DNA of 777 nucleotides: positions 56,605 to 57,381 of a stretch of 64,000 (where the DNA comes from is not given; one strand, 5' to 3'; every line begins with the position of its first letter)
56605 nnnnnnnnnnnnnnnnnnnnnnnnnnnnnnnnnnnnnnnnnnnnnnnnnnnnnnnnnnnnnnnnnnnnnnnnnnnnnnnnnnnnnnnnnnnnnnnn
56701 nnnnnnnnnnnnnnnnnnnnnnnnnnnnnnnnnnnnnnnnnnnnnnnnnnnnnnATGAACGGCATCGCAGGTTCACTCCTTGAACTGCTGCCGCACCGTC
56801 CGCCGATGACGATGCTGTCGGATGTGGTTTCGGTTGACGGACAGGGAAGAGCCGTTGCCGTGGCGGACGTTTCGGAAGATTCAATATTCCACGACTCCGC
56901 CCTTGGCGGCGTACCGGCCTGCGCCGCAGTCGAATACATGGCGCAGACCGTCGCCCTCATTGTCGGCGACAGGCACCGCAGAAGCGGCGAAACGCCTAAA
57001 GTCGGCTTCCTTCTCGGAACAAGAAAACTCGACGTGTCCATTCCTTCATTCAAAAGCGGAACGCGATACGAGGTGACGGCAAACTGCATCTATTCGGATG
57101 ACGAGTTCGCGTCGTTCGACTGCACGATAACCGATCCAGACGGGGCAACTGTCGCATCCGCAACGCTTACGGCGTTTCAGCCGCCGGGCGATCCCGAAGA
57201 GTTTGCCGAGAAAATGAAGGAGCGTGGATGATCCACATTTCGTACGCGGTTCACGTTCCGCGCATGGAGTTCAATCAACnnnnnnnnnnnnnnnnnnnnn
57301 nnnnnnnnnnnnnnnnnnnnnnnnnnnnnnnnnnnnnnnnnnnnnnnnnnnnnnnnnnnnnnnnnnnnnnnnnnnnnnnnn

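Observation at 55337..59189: Stand-alone ACP / two hotdog dehydratases / ketoreductase / KAS mini-cluster with an orphan ABC ATPase, separate from housekeeping acpP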

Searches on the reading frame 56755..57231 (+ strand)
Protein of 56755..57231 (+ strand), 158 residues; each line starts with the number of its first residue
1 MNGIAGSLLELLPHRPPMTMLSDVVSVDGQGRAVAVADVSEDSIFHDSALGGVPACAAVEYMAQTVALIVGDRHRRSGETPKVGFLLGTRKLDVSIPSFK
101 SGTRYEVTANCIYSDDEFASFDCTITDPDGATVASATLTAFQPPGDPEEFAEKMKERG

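Call 5: search_protein_families(library=ncbifam, proteins=[window:56755-57231:+], max_evalue=0.01)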
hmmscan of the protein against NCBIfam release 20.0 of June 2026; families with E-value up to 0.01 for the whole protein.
window:56755-57231:+ (158 aa): 3 families
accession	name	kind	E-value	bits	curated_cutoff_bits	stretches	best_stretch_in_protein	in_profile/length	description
TIGR01750.1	fabZ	equivalog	2.7e-07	30.5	155.15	1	8-140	6-139/141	3-hydroxyacyl-ACP dehydratase FabZ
NF000582.1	PRK00006.1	equivalog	6.9e-07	29.3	113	1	8-140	5-135/137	3-hydroxyacyl-ACP dehydratase FabZ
NF009667.0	PRK13188.1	equivalog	0.00095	17.9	465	1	8-70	326-390/464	bifunctional UDP-3-O-[3-hydroxymyristoyl] N-acetylglucosamine deacetylase/3-hydroxyacyl-ACP dehydratase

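Call 6: search_protein_families(library=pfam, proteins=[window:56755-57231:+], max_evalue=0.01)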
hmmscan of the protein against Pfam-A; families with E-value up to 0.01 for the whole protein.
window:56755-57231:+ (158 aa): 2 families
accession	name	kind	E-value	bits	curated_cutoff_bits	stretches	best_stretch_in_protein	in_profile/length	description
PF22817.2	ApeP-like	-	1.4e-18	67.4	27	1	11-151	10-148/158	ApeP dehydratase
PF07977.19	FabA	-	0.0025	17.9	23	1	12-78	1-75/138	FabA-like domain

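Call 8: find_encoding_contigs(protein=window:56755-57231:+, flank=10000, max_places=6)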
Protein window:56755-57231:+ (158 aa): 17 contigs read that carry it; 6 places shown.
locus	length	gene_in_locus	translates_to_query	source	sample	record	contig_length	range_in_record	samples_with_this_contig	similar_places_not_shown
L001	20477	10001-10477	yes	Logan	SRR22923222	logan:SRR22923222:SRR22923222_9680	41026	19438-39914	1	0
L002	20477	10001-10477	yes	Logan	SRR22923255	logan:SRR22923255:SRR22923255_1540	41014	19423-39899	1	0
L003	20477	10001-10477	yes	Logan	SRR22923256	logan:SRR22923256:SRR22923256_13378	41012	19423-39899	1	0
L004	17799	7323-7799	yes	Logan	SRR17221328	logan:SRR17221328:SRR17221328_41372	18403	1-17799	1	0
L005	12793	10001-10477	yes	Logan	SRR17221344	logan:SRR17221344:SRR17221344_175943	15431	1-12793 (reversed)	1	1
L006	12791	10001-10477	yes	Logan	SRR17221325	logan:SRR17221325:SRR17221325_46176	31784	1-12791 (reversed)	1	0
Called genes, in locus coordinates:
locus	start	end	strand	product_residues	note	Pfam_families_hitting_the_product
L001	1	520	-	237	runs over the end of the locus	-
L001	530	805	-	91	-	-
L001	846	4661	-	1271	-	PF00128:Alpha-amylase, PF12439:GDE_N, PF06202:GDE_C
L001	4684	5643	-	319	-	PF02568:ThiI (weak), PF03054:tRNA_Me_trans (faint), PF18297:NFACT-R_2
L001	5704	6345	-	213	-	PF00348:polyprenyl_synt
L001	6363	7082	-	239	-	PF00754:F5_F8_type_C, PF22633:F5_F8_type_C_2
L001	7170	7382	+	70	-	PF01197:Ribosomal_L31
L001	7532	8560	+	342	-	PF03462:PCRF, PF00472:RF-1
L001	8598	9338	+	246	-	PF00005:ABC_tran, PF13304:AAA_21 (faint), PF13401:AAA_22 (faint)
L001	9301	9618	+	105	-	PF00550:PP-binding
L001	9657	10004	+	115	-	PF07977:FabA (weak), PF22818:ApeI-like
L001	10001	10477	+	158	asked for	PF22817:ApeP-like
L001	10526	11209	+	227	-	PF00106:adh_short, PF13561:adh_short_C2, PF08659:KR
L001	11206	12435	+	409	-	PF00109:ketoacyl-synt, PF02801:Ketoacyl-synt_C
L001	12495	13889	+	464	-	PF01120:Alpha_L_fucos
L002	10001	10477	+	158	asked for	PF22817:ApeP-like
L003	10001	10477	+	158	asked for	PF22817:ApeP-like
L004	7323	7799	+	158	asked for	PF22817:ApeP-like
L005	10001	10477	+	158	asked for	PF22817:ApeP-like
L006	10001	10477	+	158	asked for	PF22817:ApeP-like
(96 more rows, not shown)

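Call 10: find_homologous_proteins(query=window:56755-57231:+, max_evalue=0.00001)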
Query window:56755-57231:+ (158 aa): 652 proteins with E <= 0.00001 among 779 candidates; the best 120 are listed.
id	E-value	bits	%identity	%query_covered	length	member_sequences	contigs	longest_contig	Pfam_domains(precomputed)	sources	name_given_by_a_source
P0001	6.9e-96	336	97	100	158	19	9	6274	PF22817.3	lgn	-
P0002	8.0e-76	271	79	99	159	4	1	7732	PF22817.3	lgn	-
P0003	3.7e-70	253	74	99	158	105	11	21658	PF22817.3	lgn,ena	-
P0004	5.0e-69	249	71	99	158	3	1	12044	PF22817.3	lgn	-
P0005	5.2e-67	242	69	99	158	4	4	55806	PF22817.3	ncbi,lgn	-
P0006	2.6e-66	240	71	99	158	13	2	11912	PF22817.3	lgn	-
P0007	1.1e-62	228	68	99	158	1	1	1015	PF22817.3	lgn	-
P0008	1.3e-61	225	68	97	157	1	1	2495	PF22817.3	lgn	-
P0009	8.7e-60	219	67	96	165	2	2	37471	PF22817.3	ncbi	-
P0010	4.6e-55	204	62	96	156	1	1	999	PF22817.3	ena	-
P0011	9.7e-55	202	66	85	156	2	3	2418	PF22817.3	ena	-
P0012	1.4e-54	202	65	87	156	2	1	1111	PF22817.3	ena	-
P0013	2.1e-54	201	68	86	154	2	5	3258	PF22817.3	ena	-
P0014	4.6e-54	200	66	87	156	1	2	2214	PF22817.3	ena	-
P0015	5.6e-54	200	66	83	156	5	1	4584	PF22817.3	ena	-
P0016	1.1e-53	199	62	94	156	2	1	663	PF22817.3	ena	-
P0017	2.2e-53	198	63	85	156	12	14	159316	PF22817.3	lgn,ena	-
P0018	3.0e-53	198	62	94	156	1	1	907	PF22817.3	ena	-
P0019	6.5e-53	197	65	85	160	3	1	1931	PF22817.3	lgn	-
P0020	9.8e-53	196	64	89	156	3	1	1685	PF22817.3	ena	-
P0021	1.0e-52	196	65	87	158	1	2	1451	PF22817.3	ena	-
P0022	2.0e-52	195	59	96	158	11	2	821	PF22817.3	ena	-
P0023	2.1e-52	195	65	85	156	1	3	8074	PF22817.3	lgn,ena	-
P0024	3.0e-52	194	62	94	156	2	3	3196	PF22817.3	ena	-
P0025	3.6e-52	194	64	89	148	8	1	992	PF22817.3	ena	-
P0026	3.8e-52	194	65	85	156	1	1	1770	PF22817.3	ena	-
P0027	6.8e-52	193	61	94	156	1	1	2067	PF22817.3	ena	-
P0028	8.6e-52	193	64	85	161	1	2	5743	PF22817.3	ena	-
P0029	1.9e-51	192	64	85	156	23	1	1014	PF22817.3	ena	-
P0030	2.3e-51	192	63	87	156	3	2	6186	PF22817.3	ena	-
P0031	2.5e-51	191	60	96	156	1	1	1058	PF22817.3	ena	-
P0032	3.5e-51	191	59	96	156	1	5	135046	PF22817.3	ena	-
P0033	1.1e-50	189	63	87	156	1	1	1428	PF22817.3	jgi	-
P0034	1.2e-50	189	63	87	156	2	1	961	PF22817.3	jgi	-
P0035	2.0e-50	188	62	87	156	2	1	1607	PF22817.3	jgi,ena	-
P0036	2.3e-50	188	63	85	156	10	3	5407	PF22817.3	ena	-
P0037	2.8e-50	188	60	96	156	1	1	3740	PF22817.3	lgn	-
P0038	4.2e-50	187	63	87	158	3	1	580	PF22817.3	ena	-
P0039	5.1e-50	187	63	85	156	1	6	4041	PF22817.3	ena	-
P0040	6.6e-50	187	61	87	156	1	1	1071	PF22817.3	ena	-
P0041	7.4e-50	187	61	87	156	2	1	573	PF22817.3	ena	-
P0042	1.0e-49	186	63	86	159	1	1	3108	PF22817.3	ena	-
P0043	1.1e-49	186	58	96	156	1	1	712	PF22817.3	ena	-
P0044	1.4e-49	186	63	85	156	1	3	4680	PF22817.3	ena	-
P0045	1.9e-49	185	63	88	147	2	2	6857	PF22817.3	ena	-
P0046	2.2e-49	185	62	89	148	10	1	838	PF22817.3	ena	-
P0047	2.5e-49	185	62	85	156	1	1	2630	PF22817.3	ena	-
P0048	2.7e-49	185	61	85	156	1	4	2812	PF22817.3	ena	-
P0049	3.4e-49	184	64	84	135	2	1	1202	PF22817.3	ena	-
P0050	4.3e-49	184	62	89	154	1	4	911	PF22817.3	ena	-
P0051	1.3e-48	183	61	85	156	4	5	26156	PF22817.3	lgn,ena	-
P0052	1.3e-48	183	60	85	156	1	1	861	PF22817.3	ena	-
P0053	2.1e-48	182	59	96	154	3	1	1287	PF22817.3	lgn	-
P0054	2.3e-48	182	61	87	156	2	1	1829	PF22817.3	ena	-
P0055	2.8e-48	182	56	94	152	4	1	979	PF22817.3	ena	-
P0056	4.1e-48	181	60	85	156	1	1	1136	PF22817.3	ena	-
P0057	7.4e-48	180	56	96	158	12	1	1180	PF22817.3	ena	-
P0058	1.6e-47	179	58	94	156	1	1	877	PF22817.3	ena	-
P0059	3.4e-47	178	61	88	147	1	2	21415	PF22817.3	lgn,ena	-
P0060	9.8e-47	176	60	88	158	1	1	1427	PF22817.3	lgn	-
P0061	1.2e-46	176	62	87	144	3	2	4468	PF22817.3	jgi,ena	-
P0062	2.2e-46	175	61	87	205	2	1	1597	PF22817.3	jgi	-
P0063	5.5e-46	174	57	98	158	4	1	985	PF22817.3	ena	-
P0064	5.9e-46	174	56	92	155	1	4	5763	PF22817.3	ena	-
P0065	7.0e-46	174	56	92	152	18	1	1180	PF22817.3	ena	-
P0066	4.2e-45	171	57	94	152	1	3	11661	PF22817.3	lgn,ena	-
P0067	5.8e-45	171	57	88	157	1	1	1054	PF22817.3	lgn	-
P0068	1.7e-43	166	57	87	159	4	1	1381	PF22817.3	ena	-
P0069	1.9e-43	166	60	85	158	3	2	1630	PF22817.3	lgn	-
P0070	2.0e-43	166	57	89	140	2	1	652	PF22817.3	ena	-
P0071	7.6e-43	164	60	77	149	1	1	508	PF22817.3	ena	-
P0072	2.8e-42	162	57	92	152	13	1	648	PF22817.3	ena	-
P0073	4.7e-41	158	52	94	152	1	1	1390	PF22817.3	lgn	-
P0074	4.7e-41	158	53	87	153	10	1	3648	PF22817.3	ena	-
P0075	5.1e-41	158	53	94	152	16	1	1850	PF22817.3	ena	-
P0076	5.1e-41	158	55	89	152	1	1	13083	PF22817.3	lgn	-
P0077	7.2e-41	157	52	94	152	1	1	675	PF22817.3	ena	-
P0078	8.4e-41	157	55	94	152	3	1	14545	PF22817.3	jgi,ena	jgi:predicted hotdog family 3-hydroxylacyl-ACP dehydratase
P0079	9.4e-41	157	55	89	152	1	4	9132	PF22817.3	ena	-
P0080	9.8e-41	157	55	89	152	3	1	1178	PF22817.3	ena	-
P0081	1.3e-40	157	55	89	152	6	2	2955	PF22817.3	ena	-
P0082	2.1e-40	156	54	85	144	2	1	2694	PF22817.3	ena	-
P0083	5.2e-40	155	67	71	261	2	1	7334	PF22818.3,PF07977.20,PF22817.3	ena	-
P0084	7.0e-40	154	55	88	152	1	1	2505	PF22817.3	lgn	-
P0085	9.0e-40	154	55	88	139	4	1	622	PF22817.3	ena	-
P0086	1.8e-39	153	54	88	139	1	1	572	PF22817.3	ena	-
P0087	1.8e-39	153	53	97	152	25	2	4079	PF22817.3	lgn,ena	-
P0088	2.7e-39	152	50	94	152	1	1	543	PF22817.3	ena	-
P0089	3.0e-39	152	55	87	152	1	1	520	PF22817.3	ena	-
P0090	6.5e-39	151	57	81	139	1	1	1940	PF22817.3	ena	-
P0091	1.0e-38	150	53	87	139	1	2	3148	PF22817.3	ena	-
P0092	1.1e-38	150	54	87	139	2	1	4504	PF22817.3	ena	-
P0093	1.2e-38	150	55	87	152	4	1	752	PF22817.3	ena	-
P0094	1.3e-38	150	72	63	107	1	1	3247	PF22817.3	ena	-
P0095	1.9e-38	150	59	78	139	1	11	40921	PF22817.3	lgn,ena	-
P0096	2.1e-38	149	55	84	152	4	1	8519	PF22817.3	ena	-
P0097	2.5e-38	149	54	97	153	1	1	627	PF22817.3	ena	-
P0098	2.8e-38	149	55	86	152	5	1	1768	PF22817.3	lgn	-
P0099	3.0e-38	149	54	87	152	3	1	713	PF22817.3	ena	-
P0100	3.5e-38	149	59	78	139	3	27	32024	PF22817.3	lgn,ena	-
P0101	3.6e-38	149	58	78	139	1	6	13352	PF22817.3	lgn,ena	-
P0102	5.3e-38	148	51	88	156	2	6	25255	PF22817.3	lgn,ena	-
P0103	1.3e-37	147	59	78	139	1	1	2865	PF22817.3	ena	-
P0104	4.8e-37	145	58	78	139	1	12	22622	PF22817.3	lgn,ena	-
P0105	7.9e-37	144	51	86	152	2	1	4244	PF22817.3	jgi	-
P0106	9.8e-37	144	55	92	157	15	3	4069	PF22817.3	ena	-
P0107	1.0e-36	144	51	86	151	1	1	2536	PF22817.3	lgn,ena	-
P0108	1.1e-36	144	55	84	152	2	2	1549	PF22817.3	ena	-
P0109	4.3e-36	142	53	89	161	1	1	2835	PF22817.3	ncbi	-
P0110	3.5e-35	139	49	89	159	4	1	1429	PF22817.3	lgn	-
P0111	1.3e-34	137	50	87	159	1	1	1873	PF22817.3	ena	-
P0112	3.2e-33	133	48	94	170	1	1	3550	PF22817.3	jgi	-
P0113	8.8e-31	125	49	89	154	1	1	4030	PF22817.3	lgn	-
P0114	8.8e-31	125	46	94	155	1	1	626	PF22817.3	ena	-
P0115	1.4e-30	124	45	94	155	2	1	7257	PF22817.3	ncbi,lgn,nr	ncbi:MAG: 3-hydroxylacyl-ACP dehydratase [Kiritimatiellae bacterium]|nr:3-hydroxylacyl-ACP dehydrata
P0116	1.5e-30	124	45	97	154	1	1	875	PF22817.3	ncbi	-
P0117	1.5e-30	124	47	94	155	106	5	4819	PF22817.3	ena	-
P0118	3.2e-30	123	47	94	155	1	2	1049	PF22817.3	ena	-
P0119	5.3e-30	122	46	95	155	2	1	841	PF22817.3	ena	-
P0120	6.6e-30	122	44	93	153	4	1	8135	PF22817.3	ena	-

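Call 12: find_related_loci(query=A1, collection=genome_contigs, flank=10000)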
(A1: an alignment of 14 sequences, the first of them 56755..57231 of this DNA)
Query A1 (158 aa) in genome_contigs; peptide patterns used: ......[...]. (x = any residue, [..] = any of these).
284 stretches matched a pattern; 251 encode a relative of the query (tblastn E <= 1e-3); the best 80 are kept; 80 distinct loci.
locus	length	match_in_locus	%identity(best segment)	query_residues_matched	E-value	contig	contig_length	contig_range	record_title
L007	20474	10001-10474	94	1-158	7e-98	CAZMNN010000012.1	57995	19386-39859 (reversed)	MAG TPA_asm: uncultured Lentisphaeraceae bacterium isolate binchicken_co370_263 genome assembly, contig: NODE_719_length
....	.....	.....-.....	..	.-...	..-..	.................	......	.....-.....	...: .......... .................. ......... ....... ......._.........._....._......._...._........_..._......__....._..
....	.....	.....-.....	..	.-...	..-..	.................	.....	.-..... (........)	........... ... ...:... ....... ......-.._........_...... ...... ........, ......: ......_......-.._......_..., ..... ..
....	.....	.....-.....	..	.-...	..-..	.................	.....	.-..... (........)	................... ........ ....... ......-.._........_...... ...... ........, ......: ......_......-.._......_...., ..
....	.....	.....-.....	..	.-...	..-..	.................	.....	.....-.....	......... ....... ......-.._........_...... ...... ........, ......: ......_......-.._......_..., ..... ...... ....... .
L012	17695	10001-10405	63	10-144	2e-55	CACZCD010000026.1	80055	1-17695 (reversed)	uncultured bacterium isolate RUG12478 genome assembly, contig: RUG12478_asm_26, whole genome shotgun sequence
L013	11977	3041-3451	57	8-144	5e-49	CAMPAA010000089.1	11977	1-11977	MAG: uncultured Verrucomicrobia bacterium isolate SRR873601_bin.122_metaWRAP_v1.3_MAG genome assembly, contig: NODE_1651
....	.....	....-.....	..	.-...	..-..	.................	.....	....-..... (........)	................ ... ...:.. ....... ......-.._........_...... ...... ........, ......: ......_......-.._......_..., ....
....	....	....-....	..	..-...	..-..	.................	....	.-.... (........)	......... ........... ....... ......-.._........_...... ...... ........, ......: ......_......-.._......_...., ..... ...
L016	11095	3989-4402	54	7-143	2e-44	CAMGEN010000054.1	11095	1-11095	MAG: uncultured Verrucomicrobia bacterium isolate SRR11551368_bin.30_metaWRAP_v1.3_MAG genome assembly, contig: ERZ11474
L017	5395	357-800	51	7-156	4e-43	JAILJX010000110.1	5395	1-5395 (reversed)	MAG: Kiritimatiellia bacterium isolate RUI187 k141_6049098_flag=0_multi=42.9201_len=5395, whole genome shotgun sequence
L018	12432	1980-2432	52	1-154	5e-43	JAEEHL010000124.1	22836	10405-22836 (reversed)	MAG: Verrucomicrobia bacterium isolate Tb.RUG.121 k141_6784714_flag=1_multi=15.0367_len=22836, whole genome shotgun sequ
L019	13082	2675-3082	54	8-143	3e-42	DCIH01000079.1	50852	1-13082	MAG TPA_asm: Verrucomicrobia bacterium UBA1731 UBA1731_contig_6729, whole genome shotgun sequence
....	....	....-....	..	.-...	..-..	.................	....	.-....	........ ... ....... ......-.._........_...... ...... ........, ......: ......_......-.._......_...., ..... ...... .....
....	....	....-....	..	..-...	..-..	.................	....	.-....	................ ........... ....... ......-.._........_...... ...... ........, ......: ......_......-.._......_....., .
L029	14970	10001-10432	48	10-155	1e-40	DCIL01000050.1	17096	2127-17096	MAG TPA_asm: Verrucomicrobia bacterium UBA1727 UBA1727_contig_5755, whole genome shotgun sequence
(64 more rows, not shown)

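Call 18: search_protein_families(library=pfam, proteins=[L029:24-2705:+, L029:2765-3208:+, L029:3224-3502:+, L029:3753-4142:+, L029:4099-5448:+, L029:5412-5960:+, L029:5950-8454:+, L029:8655-9977:+, L029:12763-13536:+, L029:13533-14210:+], max_evalue=0.001)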
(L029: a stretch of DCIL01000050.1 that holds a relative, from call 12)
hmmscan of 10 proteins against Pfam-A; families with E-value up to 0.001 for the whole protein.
L029:24-2705:+ (893 aa): 2 families
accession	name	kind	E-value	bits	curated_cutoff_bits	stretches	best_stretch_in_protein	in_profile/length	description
PF13385.13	Laminin_G_3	-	6e-09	36.6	27.6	1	625-708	69-149/151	Concanavalin A-like lectin/glucanases superfamily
PF02210.31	Laminin_G_2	-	8.4e-06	26.7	22.9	0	331-403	30-99/126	Laminin G domain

L029:2765-3208:+ (147 aa): 1 family
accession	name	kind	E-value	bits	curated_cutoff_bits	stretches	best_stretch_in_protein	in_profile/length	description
PF01502.23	PRA-CH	-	2.9e-20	72.3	27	1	54-124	2-71/74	Phosphoribosyl-AMP cyclohydrolase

L029:3224-3502:+ (92 aa): 1 family
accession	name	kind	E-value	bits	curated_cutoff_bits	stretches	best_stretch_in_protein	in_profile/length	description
PF00550.31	PP-binding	-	7.3e-08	33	20.8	1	19-64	9-52/67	Phosphopantetheine attachment site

L029:3753-4142:+ (129 aa): 0 families

L029:4099-5448:+ (449 aa): 3 families
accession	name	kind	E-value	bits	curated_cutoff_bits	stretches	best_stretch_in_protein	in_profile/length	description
PF00501.34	AMP-binding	-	4.6e-14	52.4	29.9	1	20-173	170-331/384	AMP-binding enzyme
PF22818.2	ApeI-like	-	1.9e-07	31.8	28.5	1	351-432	14-95/119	ApeI dehydratase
PF13193.12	AMP-binding_C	-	6.6e-06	27.4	24.5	1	243-324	2-76/76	AMP-binding enzyme C-terminal domain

L029:5412-5960:+ (182 aa): 0 families

L029:5950-8454:+ (834 aa): 0 families

L029:8655-9977:+ (440 aa): 2 families
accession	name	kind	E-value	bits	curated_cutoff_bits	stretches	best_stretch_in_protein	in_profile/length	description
PF02801.28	Ketoacyl-synt_C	-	3.9e-25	88.6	20.8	1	313-412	4-109/119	Beta-ketoacyl synthase, C-terminal domain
PF00109.32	ketoacyl-synt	-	8.5e-22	78.4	20.8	1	156-299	94-251/252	Beta-ketoacyl synthase, N-terminal domain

L029:12763-13536:+ (257 aa): 1 family
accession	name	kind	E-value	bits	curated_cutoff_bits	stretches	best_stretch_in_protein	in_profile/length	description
PF01553.26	Acyltransferase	-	4.5e-16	59.3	23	1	81-195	8-130/132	Acyltransferase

L029:13533-14210:+ (225 aa): 1 family
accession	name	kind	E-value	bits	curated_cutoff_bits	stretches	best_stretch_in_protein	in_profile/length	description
PF00535.33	Glycos_transf_2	-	2.7e-09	37.6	23.3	1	7-121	2-119/168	Glycosyl transferase family 2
